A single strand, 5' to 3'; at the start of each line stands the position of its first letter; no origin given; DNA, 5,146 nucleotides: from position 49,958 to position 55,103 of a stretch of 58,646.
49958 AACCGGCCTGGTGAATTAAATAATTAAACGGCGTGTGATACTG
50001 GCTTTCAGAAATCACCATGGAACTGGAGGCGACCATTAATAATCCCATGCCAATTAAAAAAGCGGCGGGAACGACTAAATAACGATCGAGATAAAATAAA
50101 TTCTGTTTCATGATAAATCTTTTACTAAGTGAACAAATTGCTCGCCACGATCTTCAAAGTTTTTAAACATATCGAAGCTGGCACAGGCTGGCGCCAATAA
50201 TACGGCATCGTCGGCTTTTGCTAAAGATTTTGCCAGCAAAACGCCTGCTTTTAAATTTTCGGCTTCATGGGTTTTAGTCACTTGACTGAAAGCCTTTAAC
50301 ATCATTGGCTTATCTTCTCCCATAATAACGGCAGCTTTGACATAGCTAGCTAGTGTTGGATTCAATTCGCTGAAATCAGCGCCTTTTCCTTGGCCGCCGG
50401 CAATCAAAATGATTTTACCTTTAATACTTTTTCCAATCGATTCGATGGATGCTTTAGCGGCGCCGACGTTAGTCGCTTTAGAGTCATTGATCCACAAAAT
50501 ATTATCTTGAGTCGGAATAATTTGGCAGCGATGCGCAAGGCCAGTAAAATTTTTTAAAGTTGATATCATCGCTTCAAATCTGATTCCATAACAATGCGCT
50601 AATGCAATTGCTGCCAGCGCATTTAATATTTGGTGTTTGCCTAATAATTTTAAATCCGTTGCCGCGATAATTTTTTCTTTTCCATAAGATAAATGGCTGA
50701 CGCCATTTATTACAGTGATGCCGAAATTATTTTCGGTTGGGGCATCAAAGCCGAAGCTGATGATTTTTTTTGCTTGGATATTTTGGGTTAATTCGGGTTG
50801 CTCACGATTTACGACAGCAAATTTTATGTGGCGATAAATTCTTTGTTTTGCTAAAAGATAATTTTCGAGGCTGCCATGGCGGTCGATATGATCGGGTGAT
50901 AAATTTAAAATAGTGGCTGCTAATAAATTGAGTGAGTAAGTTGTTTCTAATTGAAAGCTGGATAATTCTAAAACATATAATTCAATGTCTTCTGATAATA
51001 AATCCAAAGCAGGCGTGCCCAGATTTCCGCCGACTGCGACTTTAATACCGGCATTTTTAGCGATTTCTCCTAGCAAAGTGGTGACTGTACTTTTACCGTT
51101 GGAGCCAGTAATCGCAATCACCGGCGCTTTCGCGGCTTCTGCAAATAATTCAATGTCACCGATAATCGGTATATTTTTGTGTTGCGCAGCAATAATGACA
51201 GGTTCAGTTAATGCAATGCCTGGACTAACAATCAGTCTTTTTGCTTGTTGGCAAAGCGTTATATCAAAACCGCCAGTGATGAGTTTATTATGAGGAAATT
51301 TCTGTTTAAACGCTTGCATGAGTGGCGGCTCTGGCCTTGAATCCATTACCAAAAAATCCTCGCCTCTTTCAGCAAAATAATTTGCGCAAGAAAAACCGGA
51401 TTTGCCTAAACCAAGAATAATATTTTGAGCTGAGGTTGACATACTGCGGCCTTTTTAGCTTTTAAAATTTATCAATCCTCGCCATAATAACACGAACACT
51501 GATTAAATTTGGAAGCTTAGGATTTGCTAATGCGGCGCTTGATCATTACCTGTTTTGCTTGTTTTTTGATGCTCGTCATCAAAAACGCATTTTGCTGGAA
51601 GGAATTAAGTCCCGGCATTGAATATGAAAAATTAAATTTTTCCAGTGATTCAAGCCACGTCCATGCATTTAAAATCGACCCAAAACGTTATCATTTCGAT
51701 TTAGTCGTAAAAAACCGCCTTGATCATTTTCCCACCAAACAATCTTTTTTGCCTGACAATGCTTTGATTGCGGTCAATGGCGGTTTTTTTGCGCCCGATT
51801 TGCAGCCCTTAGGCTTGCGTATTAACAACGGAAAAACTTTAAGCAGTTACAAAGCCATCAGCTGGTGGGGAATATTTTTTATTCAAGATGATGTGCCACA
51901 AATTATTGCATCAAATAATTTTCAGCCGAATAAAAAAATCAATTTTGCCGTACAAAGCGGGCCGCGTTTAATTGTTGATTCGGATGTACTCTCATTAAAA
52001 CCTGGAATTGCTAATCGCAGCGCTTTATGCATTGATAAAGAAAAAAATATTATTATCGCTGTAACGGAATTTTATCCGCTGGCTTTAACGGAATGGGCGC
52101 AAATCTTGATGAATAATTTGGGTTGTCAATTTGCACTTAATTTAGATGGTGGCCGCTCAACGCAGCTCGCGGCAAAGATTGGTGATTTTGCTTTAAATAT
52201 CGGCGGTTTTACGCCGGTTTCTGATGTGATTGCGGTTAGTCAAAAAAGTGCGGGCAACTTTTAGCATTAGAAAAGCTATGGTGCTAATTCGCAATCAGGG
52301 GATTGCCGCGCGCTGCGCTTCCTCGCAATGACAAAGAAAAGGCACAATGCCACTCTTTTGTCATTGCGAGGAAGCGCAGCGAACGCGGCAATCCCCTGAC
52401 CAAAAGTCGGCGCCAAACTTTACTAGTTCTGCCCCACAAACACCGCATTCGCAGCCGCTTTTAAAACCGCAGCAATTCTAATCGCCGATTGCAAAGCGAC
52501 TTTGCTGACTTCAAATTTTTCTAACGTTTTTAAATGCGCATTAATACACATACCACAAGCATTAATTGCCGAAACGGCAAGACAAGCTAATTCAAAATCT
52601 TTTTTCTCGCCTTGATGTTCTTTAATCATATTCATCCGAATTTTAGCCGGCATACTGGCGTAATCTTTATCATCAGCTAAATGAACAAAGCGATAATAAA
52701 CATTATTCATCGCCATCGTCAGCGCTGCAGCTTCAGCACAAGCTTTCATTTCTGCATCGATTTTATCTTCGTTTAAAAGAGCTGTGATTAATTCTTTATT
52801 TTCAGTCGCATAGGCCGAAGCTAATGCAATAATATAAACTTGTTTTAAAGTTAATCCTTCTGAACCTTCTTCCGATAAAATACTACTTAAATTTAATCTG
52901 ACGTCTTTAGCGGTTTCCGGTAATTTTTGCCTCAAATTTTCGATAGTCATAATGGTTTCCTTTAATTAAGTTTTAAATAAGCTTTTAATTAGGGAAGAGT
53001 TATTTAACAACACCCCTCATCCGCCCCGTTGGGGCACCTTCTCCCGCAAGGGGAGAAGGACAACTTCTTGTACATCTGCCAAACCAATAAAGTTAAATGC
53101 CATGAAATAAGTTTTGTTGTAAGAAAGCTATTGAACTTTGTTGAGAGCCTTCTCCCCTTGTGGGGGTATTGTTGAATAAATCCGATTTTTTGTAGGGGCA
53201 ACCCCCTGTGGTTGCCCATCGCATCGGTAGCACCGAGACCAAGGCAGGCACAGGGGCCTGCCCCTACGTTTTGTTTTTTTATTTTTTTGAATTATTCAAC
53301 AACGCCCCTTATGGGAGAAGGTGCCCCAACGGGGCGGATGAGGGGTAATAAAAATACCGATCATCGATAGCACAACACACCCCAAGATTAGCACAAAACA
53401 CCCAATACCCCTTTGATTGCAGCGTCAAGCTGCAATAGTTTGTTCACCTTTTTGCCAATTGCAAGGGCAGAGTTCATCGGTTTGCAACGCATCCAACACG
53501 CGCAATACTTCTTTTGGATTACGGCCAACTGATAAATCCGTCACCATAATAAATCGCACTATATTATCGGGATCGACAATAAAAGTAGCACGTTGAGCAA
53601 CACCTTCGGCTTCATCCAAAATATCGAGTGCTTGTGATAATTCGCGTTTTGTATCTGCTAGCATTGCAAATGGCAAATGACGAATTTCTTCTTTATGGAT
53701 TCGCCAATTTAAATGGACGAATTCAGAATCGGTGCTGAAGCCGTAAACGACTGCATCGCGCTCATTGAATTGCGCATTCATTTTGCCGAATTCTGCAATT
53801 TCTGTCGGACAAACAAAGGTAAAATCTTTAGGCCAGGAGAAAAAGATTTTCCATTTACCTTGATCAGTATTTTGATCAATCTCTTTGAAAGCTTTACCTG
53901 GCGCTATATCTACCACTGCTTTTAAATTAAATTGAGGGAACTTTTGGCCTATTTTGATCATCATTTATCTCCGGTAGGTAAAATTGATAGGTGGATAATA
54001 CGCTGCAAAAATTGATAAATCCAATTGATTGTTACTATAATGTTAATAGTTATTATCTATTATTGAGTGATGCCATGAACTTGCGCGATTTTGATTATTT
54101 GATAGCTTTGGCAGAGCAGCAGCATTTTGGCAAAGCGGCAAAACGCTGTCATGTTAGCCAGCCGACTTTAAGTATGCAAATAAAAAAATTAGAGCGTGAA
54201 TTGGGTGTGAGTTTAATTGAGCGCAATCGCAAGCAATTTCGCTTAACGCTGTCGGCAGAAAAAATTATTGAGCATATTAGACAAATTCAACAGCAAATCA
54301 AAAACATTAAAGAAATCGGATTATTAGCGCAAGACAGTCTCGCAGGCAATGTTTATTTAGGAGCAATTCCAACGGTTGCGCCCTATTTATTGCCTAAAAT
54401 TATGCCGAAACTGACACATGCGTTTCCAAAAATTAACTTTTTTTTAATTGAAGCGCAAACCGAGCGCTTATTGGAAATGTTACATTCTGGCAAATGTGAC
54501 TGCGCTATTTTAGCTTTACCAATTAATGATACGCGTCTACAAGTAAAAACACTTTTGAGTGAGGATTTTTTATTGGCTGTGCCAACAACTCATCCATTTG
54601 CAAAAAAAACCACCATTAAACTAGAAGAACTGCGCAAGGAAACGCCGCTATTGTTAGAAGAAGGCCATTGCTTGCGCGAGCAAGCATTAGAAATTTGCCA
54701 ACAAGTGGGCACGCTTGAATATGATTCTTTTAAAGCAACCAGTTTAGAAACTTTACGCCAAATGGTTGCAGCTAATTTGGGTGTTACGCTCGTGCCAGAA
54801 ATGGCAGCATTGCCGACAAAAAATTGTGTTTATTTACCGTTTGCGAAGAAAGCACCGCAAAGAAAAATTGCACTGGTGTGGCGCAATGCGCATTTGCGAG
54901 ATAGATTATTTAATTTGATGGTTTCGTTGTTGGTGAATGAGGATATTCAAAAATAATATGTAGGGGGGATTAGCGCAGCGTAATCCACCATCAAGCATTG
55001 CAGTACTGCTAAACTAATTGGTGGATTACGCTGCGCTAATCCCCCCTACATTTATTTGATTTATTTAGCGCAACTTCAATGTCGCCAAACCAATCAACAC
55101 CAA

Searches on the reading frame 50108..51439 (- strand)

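Call 14: search_protein_families(library=pfam, proteins=[window:50108-51439:-], max_evalue=0.001)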
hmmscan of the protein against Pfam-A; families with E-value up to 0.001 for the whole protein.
window:50108-51439:- (443 aa): 3 families
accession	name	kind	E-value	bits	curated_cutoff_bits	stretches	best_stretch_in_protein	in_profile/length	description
PF08245.18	Mur_ligase_M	-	1.1e-30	107.5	24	1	110-281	1-200/200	Mur ligase middle domain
PF21799.2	MurD-like_N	-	2.4e-23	82.7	27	1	5-94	2-88/88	Mur ligase MurD-like, N-terminal domain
PF02875.26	Mur_ligase_C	-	4.4e-15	57.1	28.4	1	303-419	1-127/127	Mur ligase, glutamate ligase domain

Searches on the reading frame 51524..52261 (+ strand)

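Call 14: search_protein_families(library=pfam, proteins=[window:51524-52261:+], max_evalue=0.001)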
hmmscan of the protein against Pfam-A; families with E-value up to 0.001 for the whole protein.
window:51524-52261:+ (246 aa): 1 family
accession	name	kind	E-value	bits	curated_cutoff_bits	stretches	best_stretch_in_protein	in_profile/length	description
PF09992.14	NAGPA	-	4.9e-25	89.1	25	1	79-238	2-168/169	Phosphodiester glycosidase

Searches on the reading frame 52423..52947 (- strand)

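Call 14: search_protein_families(library=pfam, proteins=[window:52423-52947:-], max_evalue=0.001)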
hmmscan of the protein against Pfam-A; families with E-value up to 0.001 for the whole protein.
window:52423-52947:- (174 aa): 1 family
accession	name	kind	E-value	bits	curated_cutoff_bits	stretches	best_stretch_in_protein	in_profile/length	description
PF02627.25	CMD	-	1.3e-10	41.5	23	1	96-168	3-75/84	Carboxymuconolactone decarboxylase family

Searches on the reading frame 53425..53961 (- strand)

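Call 14: search_protein_families(library=pfam, proteins=[window:53425-53961:-], max_evalue=0.001)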
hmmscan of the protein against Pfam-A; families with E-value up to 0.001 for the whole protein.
window:53425-53961:- (178 aa): 3 families
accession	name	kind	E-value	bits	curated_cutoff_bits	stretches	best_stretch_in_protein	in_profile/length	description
PF00578.27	AhpC-TSA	-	8.7e-33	113.3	26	1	4-137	1-123/124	AhpC/TSA family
PF08534.16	Redoxin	-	4.3e-11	43.2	26.6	1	4-144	2-137/148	Redoxin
PF10417.14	1-cysPrx_C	-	0.00032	21.1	21.1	1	163-176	11-24/41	C-terminal domain of 1-Cys peroxiredoxin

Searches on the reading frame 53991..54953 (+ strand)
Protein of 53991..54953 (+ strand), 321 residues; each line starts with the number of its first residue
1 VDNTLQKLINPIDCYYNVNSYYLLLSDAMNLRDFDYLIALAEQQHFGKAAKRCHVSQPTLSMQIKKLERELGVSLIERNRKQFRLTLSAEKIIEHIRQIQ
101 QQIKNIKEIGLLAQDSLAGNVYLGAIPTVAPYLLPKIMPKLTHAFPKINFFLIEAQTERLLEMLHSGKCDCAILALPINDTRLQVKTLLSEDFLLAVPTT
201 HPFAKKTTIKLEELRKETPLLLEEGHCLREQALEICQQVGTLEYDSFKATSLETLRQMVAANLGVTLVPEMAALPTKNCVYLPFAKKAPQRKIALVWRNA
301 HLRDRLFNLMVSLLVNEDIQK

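Call 14: search_protein_families(library=pfam, proteins=[window:53991-54953:+], max_evalue=0.001)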
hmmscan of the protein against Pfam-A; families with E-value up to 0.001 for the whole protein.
window:53991-54953:+ (321 aa): 2 families
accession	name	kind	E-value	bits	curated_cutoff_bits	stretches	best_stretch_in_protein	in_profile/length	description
PF03466.25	LysR_substrate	-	1.4e-46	158.9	28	1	115-315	2-205/209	LysR substrate binding domain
PF00126.33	HTH_1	-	4e-20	72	26.6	1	31-89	1-59/60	Bacterial regulatory helix-turn-helix protein, lysR family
